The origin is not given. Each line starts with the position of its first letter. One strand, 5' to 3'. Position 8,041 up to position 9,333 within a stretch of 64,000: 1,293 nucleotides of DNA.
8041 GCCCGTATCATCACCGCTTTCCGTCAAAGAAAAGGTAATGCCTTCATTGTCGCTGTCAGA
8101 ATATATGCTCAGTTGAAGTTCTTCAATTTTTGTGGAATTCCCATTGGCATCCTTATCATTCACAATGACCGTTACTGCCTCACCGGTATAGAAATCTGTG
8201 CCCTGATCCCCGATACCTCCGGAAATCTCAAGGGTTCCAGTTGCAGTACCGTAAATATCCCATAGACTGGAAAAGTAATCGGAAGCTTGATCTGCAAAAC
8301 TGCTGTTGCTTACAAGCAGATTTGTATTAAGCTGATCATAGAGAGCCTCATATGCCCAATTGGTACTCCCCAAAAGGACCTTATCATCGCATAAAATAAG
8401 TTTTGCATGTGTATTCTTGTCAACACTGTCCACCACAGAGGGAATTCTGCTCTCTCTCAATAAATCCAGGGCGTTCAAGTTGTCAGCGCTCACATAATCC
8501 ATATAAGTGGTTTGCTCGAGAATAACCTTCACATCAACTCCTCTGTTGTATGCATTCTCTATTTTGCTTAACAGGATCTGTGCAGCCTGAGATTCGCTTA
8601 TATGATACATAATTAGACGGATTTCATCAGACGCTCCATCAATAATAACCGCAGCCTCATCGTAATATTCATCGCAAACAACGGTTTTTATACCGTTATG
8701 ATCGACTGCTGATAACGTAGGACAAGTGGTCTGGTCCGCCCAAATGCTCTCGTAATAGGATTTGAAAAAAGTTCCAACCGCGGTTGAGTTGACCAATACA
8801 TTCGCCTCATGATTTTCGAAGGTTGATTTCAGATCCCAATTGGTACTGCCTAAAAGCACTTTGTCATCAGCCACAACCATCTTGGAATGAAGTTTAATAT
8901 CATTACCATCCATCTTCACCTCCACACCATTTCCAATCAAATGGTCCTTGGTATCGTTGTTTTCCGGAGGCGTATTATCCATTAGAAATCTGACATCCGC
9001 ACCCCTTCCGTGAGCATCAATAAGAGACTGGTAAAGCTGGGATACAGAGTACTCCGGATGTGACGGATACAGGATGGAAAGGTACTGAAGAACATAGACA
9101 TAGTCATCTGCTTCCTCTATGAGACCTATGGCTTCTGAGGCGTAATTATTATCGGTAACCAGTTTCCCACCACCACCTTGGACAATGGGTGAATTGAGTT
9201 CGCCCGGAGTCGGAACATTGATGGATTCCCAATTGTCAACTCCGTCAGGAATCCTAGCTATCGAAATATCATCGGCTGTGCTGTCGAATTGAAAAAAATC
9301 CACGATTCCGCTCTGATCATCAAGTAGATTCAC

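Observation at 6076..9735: Cell-surface lamin-tail-domain + phospholipase-D (two HKD) + Fn3 protein: candidate anchored extracellular nuclease/phosphodiesterase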

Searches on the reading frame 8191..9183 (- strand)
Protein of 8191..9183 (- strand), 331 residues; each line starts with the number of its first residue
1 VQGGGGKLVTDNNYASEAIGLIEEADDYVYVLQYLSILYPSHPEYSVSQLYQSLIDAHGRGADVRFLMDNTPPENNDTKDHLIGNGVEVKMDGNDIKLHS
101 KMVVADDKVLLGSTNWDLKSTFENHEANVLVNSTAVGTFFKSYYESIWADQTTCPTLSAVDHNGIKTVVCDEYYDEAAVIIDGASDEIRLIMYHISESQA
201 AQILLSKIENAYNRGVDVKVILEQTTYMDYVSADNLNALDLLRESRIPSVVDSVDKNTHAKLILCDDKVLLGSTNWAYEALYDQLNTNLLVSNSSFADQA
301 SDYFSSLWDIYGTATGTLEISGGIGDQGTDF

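Call 13: search_solved_structures(query=window:8248-9162:-, max_evalue=1, show_alignments=3)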
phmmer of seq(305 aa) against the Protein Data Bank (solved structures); distinct sequences matched with E-value up to 1: 7.
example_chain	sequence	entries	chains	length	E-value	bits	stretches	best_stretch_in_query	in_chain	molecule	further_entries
4ggj_A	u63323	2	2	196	7.2e-06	29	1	38-143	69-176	Mitochondrial cardiolipin hydrolase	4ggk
9lkx_K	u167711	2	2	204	6.8e-05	25.8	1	39-143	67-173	Mitochondrial cardiolipin hydrolase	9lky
7e0m_A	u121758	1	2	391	0.00014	24.8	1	173-301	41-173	Phospholipase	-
1byr_A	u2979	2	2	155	0.00063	22.7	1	38-141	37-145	PROTEIN (ENDONUCLEASE)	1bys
6ehi_A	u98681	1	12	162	0.0061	19.4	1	79-140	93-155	Nuclease NucT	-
6z1p_Bg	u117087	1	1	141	0.74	12.6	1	40-89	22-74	Ribosomal protein S6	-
2y6p_A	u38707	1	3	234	0.76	12.5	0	179-226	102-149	3-DEOXY-MANNO-OCTULOSONATE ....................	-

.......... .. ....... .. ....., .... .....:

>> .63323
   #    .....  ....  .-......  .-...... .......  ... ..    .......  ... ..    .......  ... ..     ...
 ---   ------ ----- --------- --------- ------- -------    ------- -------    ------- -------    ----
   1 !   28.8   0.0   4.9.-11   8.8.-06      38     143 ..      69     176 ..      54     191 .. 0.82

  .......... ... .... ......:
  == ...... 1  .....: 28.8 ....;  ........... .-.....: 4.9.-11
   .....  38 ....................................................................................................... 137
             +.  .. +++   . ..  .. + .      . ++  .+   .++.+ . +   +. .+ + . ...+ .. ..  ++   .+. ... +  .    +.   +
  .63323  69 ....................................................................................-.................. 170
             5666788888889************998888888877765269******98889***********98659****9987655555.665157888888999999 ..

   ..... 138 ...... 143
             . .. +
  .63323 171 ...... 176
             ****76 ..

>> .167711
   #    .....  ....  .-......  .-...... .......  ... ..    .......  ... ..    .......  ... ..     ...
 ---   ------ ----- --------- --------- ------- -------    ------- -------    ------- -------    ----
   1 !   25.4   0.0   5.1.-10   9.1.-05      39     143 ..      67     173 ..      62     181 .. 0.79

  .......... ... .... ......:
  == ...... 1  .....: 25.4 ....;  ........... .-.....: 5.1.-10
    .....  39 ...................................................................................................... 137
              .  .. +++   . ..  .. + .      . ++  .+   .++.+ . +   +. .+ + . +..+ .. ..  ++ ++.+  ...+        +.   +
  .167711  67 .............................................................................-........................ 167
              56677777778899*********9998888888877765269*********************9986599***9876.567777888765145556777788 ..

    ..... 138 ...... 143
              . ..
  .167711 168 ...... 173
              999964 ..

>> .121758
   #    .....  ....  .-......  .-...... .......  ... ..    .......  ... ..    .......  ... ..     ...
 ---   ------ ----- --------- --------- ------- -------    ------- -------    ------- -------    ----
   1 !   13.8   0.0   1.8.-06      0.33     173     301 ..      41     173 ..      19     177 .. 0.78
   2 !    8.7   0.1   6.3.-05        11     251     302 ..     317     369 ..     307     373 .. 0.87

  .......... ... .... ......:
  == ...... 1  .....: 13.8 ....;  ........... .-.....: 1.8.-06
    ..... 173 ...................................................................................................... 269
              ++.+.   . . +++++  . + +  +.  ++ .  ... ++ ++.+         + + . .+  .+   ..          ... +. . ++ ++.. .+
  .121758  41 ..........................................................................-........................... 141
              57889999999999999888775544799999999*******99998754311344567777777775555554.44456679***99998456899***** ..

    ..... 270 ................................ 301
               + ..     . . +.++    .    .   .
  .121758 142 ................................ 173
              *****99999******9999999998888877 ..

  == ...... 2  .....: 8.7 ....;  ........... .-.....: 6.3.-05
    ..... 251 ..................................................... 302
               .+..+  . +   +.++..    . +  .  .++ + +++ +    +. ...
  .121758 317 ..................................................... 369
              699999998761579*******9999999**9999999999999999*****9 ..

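Call 15: find_homologous_proteins(query=window:8248-9162:-, max_evalue=0.001)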
Query seq(305 aa) (305 aa): 17 proteins with E <= 0.001 among 750 candidates.
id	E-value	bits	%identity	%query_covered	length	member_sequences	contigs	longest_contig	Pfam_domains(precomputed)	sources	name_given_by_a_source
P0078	3.6e-39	153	32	99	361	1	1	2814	PF13091.13,PF09565.17,PF11495.15,PF17941.8,PF00614.29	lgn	-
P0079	8.1e-37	145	30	99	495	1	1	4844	PF13091.13,PF11495.15,PF24217.2,PF00614.29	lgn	-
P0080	7.3e-35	139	33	86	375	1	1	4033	PF13091.13,PF17941.8,PF00614.29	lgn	-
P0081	1.1e-34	139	32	96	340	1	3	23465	PF13091.13,PF00614.29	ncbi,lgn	-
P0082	7.1e-34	136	30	88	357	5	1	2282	PF13091.13,PF11495.15,PF17941.8,PF00614.29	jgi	-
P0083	7.2e-32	129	32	83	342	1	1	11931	PF13091.13,PF00614.29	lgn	-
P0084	3.5e-28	117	28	90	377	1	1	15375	PF13091.13,PF17941.8,PF00614.29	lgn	-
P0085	9.5e-27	112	33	66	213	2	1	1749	PF13091.13,PF17941.8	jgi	jgi:phosphatidylserine/phosphatidylglycerophosphate/cardiolipin synthase-like enzyme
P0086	1.3e-26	112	26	98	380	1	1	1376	PF13091.13,PF17941.8,PF00614.29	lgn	-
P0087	8.8e-25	106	25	98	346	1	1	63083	PF13091.13,PF17941.8,PF00614.29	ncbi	-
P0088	1.2e-18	86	35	48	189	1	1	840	PF13091.13,PF00614.29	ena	-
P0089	4.2e-18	84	34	48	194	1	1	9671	PF13091.13,PF17941.8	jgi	jgi:phosphatidylserine/phosphatidylglycerophosphate/cardiolipin synthase-like enzyme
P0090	9.2e-18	83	34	47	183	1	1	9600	PF13091.13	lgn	-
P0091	2.1e-17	82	34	48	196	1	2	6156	PF13091.13,PF00614.29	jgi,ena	-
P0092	3.4e-14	71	38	43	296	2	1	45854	PF13091.13,PF11495.15,PF17941.8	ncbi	-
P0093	9.7e-12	63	36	45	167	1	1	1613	PF13091.13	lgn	-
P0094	1.4e-10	59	26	76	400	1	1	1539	PF07894.19,PF13091.13,PF17941.8,PF13090.13,PF00614.29,PF24402.2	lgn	-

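Call 20: search_protein_representatives(protein=window:8211-9165:-)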
Query: 318 residues. Proteins with E-value up to 0.001 (for the whole library): 3050; up to 1e-10: 475; up to 1e-30: 47. The best 150 are listed.
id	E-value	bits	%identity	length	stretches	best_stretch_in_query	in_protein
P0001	3.0e-205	696.9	100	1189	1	1-318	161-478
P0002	3.5e-109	381.4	55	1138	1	2-317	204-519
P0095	6.4e-106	370.7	57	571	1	21-317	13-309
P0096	1.2e-44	169.6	35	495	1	6-315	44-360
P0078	5.1e-40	154.3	34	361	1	30-304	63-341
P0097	4.5e-39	151.2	32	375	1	3-302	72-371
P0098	7.0e-39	150.6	35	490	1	28-304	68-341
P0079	9.5e-38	146.9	31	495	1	3-304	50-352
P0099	2.0e-37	145.8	32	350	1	3-298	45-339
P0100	2.0e-37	145.8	34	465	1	5-303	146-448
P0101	2.9e-37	145.3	34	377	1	3-303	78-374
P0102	4.0e-37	144.8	30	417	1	4-306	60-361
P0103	1.1e-36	143.4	32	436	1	7-310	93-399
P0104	1.9e-36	142.6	32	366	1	15-307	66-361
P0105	2.8e-36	142.0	33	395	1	47-304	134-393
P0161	5.1e-28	114.9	34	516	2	5-146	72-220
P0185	1.6e-25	106.7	31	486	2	37-187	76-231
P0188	4.9e-25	105.1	33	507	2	4-143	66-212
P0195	6.0e-24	101.6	34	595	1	66-298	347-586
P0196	6.2e-24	101.5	31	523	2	6-148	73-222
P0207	5.3e-23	98.5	31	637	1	7-286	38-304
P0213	8.0e-23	97.9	36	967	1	158-317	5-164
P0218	1.6e-22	96.9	35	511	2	7-155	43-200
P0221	2.4e-22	96.3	31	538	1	2-303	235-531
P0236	5.1e-20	88.6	36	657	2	4-131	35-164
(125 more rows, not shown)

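Call 27: search_protein_families(library=pfam, proteins=[P0096, P0078, P0097, P0098, P0079, P0099, P0100, P0101], max_evalue=0.001)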
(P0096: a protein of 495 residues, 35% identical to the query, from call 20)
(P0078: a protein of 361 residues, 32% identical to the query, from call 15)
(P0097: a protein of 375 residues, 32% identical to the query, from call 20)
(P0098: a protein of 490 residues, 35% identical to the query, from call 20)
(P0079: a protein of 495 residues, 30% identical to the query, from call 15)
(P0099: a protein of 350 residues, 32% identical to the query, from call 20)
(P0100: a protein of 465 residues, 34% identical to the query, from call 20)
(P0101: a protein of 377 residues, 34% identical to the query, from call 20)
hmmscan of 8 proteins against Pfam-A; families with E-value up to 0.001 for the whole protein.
P0096 (495 aa): 3 families
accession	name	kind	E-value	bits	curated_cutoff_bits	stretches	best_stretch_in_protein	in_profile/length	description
PF13091.12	PLDc_2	-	6.2e-49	165.7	27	2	53-183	4-132/132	PLD-like domain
PF00614.28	PLDc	-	2.6e-11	43.4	21.9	1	132-155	5-28/28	Phospholipase D Active site motif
PF17941.7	PP_kinase_C_1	-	3.4e-05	24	25.7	0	231-325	40-133/167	Polyphosphate kinase C-terminal domain 1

P0078 (361 aa): 7 families
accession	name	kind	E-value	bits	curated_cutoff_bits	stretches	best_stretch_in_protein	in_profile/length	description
PF13091.12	PLDc_2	-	1.1e-47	161.6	27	2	203-339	1-132/132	PLD-like domain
PF11495.14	Regulator_TrmB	-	2.4e-11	43.8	22.2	2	231-344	34-134/233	Archaeal transcriptional regulator TrmB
PF09565.16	RE_NgoFVII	-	2.2e-08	34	23.8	1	255-338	61-148/162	NgoFVII restriction endonuclease N-terminal PLD domain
PF00614.28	PLDc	-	2.4e-08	34.1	21.9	1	290-309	6-26/28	Phospholipase D Active site motif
PF17941.7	PP_kinase_C_1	-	6.4e-08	32.8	25.7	1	198-296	18-111/167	Polyphosphate kinase C-terminal domain 1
PF08350.17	FilR1_middle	-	0.00014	22.4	27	0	237-307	31-99/128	Methanogenesis regulatory protein FilR1, middle domain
PF24217.1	DUF7436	-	0.00066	20.1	34.2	0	201-274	18-89/153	Family of unknown function (DUF7436)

P0097 (375 aa): 3 families
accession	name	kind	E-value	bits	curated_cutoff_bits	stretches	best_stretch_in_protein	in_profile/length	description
PF13091.12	PLDc_2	-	5.7e-48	162.5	27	2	239-371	4-132/132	PLD-like domain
PF00614.28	PLDc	-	5.8e-09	36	21.9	1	156-179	4-27/28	Phospholipase D Active site motif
PF17941.7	PP_kinase_C_1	-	1.2e-08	35.2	25.7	1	240-332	32-115/167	Polyphosphate kinase C-terminal domain 1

P0098 (490 aa): 4 families
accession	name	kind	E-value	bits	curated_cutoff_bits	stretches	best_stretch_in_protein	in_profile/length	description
PF13091.12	PLDc_2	-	6.4e-42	143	27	2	58-187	3-132/132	PLD-like domain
PF17941.7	PP_kinase_C_1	-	4e-08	33.5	25.7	1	218-295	25-110/167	Polyphosphate kinase C-terminal domain 1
PF11495.14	Regulator_TrmB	-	8.9e-07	28.8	22.2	1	58-192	17-134/233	Archaeal transcriptional regulator TrmB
PF00614.28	PLDc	-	1.2e-05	25.5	21.9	1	137-156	6-25/28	Phospholipase D Active site motif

P0079 (495 aa): 7 families
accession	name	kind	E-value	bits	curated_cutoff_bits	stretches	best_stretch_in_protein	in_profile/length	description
PF13091.12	PLDc_2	-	4.4e-52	175.8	27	2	61-186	3-132/132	PLD-like domain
PF00614.28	PLDc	-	2.2e-12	46.8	21.9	1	132-158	2-28/28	Phospholipase D Active site motif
PF11495.14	Regulator_TrmB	-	3.5e-07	30.1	22.2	1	57-190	13-133/233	Archaeal transcriptional regulator TrmB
PF24217.1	DUF7436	-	4.6e-07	30.3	34.2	1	59-190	20-151/153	Family of unknown function (DUF7436)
PF17941.7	PP_kinase_C_1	-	5.5e-05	23.3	25.7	0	234-310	40-114/167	Polyphosphate kinase C-terminal domain 1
PF24402.1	iHKD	-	0.00023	21.7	27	0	244-306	3-59/111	Inactive HKD-Rease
PF13090.12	PP_kinase_C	-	0.00039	20.4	25.8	0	56-103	13-60/172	Polyphosphate kinase C-terminal domain 2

P0099 (350 aa): 3 families
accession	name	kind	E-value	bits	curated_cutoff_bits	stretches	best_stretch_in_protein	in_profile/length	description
PF13091.12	PLDc_2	-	4.1e-40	137.1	27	2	56-179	3-132/132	PLD-like domain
PF09565.16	RE_NgoFVII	-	0.00033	20.4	23.8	0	139-182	108-152/162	NgoFVII restriction endonuclease N-terminal PLD domain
PF11495.14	Regulator_TrmB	-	0.00044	20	22.2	0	75-183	32-133/233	Archaeal transcriptional regulator TrmB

P0100 (465 aa): 4 families
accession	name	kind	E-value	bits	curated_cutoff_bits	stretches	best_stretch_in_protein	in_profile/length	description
PF13091.12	PLDc_2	-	4.1e-45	153.3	27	2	154-279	2-132/132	PLD-like domain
PF17941.7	PP_kinase_C_1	-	2.8e-10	40.5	25.7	1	164-238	37-114/167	Polyphosphate kinase C-terminal domain 1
PF11495.14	Regulator_TrmB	-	3.1e-06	27.1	22.2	1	177-285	35-135/233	Archaeal transcriptional regulator TrmB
PF00614.28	PLDc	-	1.6e-05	25.2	21.9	1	398-417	6-26/28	Phospholipase D Active site motif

P0101 (377 aa): 3 families
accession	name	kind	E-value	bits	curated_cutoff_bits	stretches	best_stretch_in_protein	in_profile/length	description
PF13091.12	PLDc_2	-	3.5e-44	150.3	27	2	88-213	2-132/132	PLD-like domain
PF00614.28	PLDc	-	3.3e-08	33.6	21.9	0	161-182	4-25/28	Phospholipase D Active site motif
PF11495.14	Regulator_TrmB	-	7.3e-08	32.4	22.2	0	272-376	37-132/233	Archaeal transcriptional regulator TrmB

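Call 28: predict_structure(alignment_id=A2)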
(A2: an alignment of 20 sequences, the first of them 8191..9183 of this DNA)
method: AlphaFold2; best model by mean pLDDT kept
length: 331 residues; sequences in the alignment: 20
mean_pLDDT: 92.6   pTM: 0.90
mean pLDDT of the five models: 92.6, 92.5, 92.4, 92.4, 92.1
residues with pLDDT >= 90: 283; 70-90: 25; 50-70: 8; < 50: 15
segments of 3 or more residues with pLDDT < 50: 1-3, 315-323
pLDDT, mean of each block of 10 residues (from residue 1): 72 97 98 97 97 99 98 97 98 89 98 96 95 97 96 90 95 97 99 97 98 98 91 96 97 90 98 96 95 96 96 56 51 43
secondary structure, 60 per line:
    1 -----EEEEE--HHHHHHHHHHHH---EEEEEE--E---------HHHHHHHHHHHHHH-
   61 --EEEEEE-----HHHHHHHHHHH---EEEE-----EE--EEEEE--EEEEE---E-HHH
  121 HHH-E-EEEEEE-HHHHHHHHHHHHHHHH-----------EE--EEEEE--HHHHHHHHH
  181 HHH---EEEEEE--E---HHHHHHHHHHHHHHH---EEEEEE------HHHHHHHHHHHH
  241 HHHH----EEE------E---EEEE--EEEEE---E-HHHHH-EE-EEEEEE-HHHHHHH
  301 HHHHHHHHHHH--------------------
elements in order: E6-10 H13-24 E28-33 H46-59 E63-68 H74-84 E88-91 E101-105 E108-112 H118-123 E127-132 H134-149 E165-169 H172-183 E187-192 H199-213 E217-222 H229-244 E249-251 E262-265 E268-272 H278-282 E287-292 H294-311

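Call 30: fold_search(model_id=the predicted structure, library=pdb)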
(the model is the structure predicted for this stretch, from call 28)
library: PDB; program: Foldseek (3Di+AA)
matches with E <= 10: 1554; with E <= 0.001: 121
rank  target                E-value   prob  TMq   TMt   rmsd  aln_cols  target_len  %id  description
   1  7e0m_A                1.6e-22  1.00  0.77  0.67   3.6       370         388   17  Crystal structure of phospholipase D (released 2021-12-22)
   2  7e0m_B                1.5e-21  1.00  0.79  0.69   3.2       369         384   17  Crystal structure of phospholipase D (released 2021-12-22)
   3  9vbg_A                2.7e-21  1.00  0.77  0.62   4.2       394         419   16  Cryo-EM structure of human PLD3 apo form (released 2025-12-24)
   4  9vbh_A                4.6e-21  1.00  0.77  0.61   4.3       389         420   16  Cryo-EM structure of human PLD3 bound to ssDNA (poly(T)) (released 2025-12-24)
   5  8v07_C                1.3e-20  1.00  0.74  0.61   4.6       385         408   17  Crystal structure of mouse PLD3 co-crystallized with 5'Pi-ssDNA for 30 days (released 2024-03-13)
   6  8v07_B                1.9e-20  1.00  0.74  0.61   4.5       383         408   17  Crystal structure of mouse PLD3 co-crystallized with 5'Pi-ssDNA for 30 days (released 2024-03-13)
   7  8q1x_A                2.0e-20  1.00  0.77  0.61   4.2       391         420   16  Structural analysis of PLD3 reveals insights into the mechanism of lysosomal 5' exonuclease-mediated nucleic acid degr (released 2023-12-06)
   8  8v07_D                2.1e-20  1.00  0.75  0.62   4.5       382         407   16  Crystal structure of mouse PLD3 co-crystallized with 5'Pi-ssDNA for 30 days (released 2024-03-13)
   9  8s86_A                2.8e-20  1.00  0.77  0.66   4.0       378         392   17  human PLD3 homodimer structure (released 2024-05-15)
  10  8v07_A                2.8e-20  1.00  0.75  0.62   4.4       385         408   16  Crystal structure of mouse PLD3 co-crystallized with 5'Pi-ssDNA for 30 days (released 2024-03-13)
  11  8v5t_A                4.0e-20  1.00  0.76  0.61   4.8       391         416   15  Crystal structure of Alzheimers disease phospholipase D3 (released 2024-10-09)
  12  8v06_C                5.7e-20  1.00  0.74  0.60   5.0       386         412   16  Crystal structure of mouse PLD3 co-crystallized with 5'Pi-ssDNA for 9 days (released 2024-03-13)
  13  8q1x_B                7.7e-20  1.00  0.76  0.61   4.7       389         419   16  Structural analysis of PLD3 reveals insights into the mechanism of lysosomal 5' exonuclease-mediated nucleic acid degr (released 2023-12-06)
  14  8v05_A                1.1e-19  1.00  0.75  0.59   4.8       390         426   16  Crystal structure of mouse PLD3 (released 2024-03-13)
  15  8v06_A                1.2e-19  1.00  0.74  0.61   4.9       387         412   16  Crystal structure of mouse PLD3 co-crystallized with 5'Pi-ssDNA for 9 days (released 2024-03-13)
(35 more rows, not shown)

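Call 36: search_solved_structures(query=A3, max_evalue=0.01)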
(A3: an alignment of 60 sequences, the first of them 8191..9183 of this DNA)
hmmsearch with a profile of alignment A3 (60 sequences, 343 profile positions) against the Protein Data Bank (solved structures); distinct sequences matched with E-value up to 0.01: 53.
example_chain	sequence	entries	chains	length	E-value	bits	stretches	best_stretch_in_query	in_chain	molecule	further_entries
7e0m_A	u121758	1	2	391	5.2e-32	114.2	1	41-337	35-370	Phospholipase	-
1byr_A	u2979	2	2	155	3.8e-22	81.8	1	44-172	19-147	PROTEIN (ENDONUCLEASE)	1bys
4ggj_A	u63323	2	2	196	1.9e-20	76.1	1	41-173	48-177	Mitochondrial cardiolipin hydrolase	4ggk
9lkx_K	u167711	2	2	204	1.8e-19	73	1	40-173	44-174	Mitochondrial cardiolipin hydrolase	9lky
30ie_B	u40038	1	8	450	2e-19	72.8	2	165-335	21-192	Virion nicking-joining enzyme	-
8v05_A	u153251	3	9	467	4.1e-17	65.2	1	40-170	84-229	5'-3' exonuclease PLD3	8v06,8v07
8q1k_A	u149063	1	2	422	5.2e-17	64.9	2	42-170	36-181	5'-3' exonuclease PLD3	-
8s86_A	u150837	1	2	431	5.8e-17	64.7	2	42-170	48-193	5'-3' exonuclease PLD3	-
8q1x_A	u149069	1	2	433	5.8e-17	64.7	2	42-170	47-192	5'-3' exonuclease PLD3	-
9vbg_A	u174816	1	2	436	6e-17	64.6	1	42-170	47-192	5'-3' exonuclease PLD3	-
8v5t_A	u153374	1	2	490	9.5e-17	64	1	41-170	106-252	5'-3' exonuclease PLD3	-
6ehi_A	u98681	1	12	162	3.1e-16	62.3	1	36-171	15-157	Nuclease NucT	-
9vbj_A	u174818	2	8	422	3.6e-15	58.8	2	43-170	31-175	5'-3' exonuclease PLD4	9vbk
8v08_A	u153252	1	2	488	6.9e-15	57.9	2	43-170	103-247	5'-3' exonuclease PLD4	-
9vbh_A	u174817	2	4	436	1.9e-14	56.4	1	42-170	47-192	5'-3' exonuclease PLD3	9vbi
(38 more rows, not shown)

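Call 53: search_protein_families(library=ncbifam, alignment_id=A3, max_evalue=0.001)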
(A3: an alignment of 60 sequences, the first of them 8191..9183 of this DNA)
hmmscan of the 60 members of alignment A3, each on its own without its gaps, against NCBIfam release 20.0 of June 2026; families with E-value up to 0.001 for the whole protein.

A. member 1, window:8191-9183:- (331 aa): 9 families
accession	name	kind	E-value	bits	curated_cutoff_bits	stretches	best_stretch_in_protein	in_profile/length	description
NF010490.0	PRK13912.1-1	equivalog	1.5e-18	67.4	211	2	177-307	35-155/159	nuclease NucT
NF038319.1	DISARM_DrmC_I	equivalog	2.6e-15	56.6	133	1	180-307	102-234/236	DISARM system phospholipase D-like protein DrmC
NF010492.0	PRK13912.1-3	equivalog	3.5e-14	52.8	297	2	179-306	41-170/178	nuclease NucT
NF008427.0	PRK11263.1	equivalog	5.4e-11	42.2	281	1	204-307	236-339/409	cardiolipin synthase ClsB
TIGR04265.1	bac_cardiolipin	equivalog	3.1e-08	33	290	0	80-145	383-448/483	cardiolipin synthase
NF010493.0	PRK13912.1-4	equivalog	1e-07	32.1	351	1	181-305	36-162/171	nuclease NucT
NF010491.0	PRK13912.1-2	equivalog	4.6e-07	29.8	225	1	85-147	110-173/180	nuclease NucT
NF041068.1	DpdK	equivalog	1.2e-06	28.2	100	0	201-279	63-138/167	phospholipase D-like domain-containing protein DpdK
NF041141.1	tran_reg_TrmBL2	equivalog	0.00027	20.6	530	0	49-150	161-260/264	HTH-type transcriptional regulator TrmBL2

B. families by the number of members that match (of 60 scanned): 21 families
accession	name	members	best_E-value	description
NF038319.1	DISARM_DrmC_I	60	3.2e-38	DISARM system phospholipase D-like protein DrmC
NF010490.0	PRK13912.1-1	60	6.4e-26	nuclease NucT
NF008427.0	PRK11263.1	60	8.4e-25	cardiolipin synthase ClsB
NF010492.0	PRK13912.1-3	60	5.3e-22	nuclease NucT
TIGR04265.1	bac_cardiolipin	60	1.2e-20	cardiolipin synthase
NF010491.0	PRK13912.1-2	57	2.5e-19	nuclease NucT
NF041068.1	DpdK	55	2.6e-14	phospholipase D-like domain-containing protein DpdK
NF010493.0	PRK13912.1-4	53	1.9e-17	nuclease NucT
NF009107.0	PRK12452.1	44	3.3e-12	cardiolipin synthase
TIGR03705.1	poly_P_kin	19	2.9e-09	polyphosphate kinase 1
NF003917.0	PRK05443.1-1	15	2.9e-08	RNA degradosome polyphosphate kinase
NF003921.0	PRK05443.2-2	14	4.7e-10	RNA degradosome polyphosphate kinase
NF003918.0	PRK05443.1-2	14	3.6e-08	RNA degradosome polyphosphate kinase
NF006946.0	PRK09428.1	12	4.6e-09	CDP-diacylglycerol--serine O-phosphatidyltransferase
NF041141.1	tran_reg_TrmBL2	8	5.3e-09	HTH-type transcriptional regulator TrmBL2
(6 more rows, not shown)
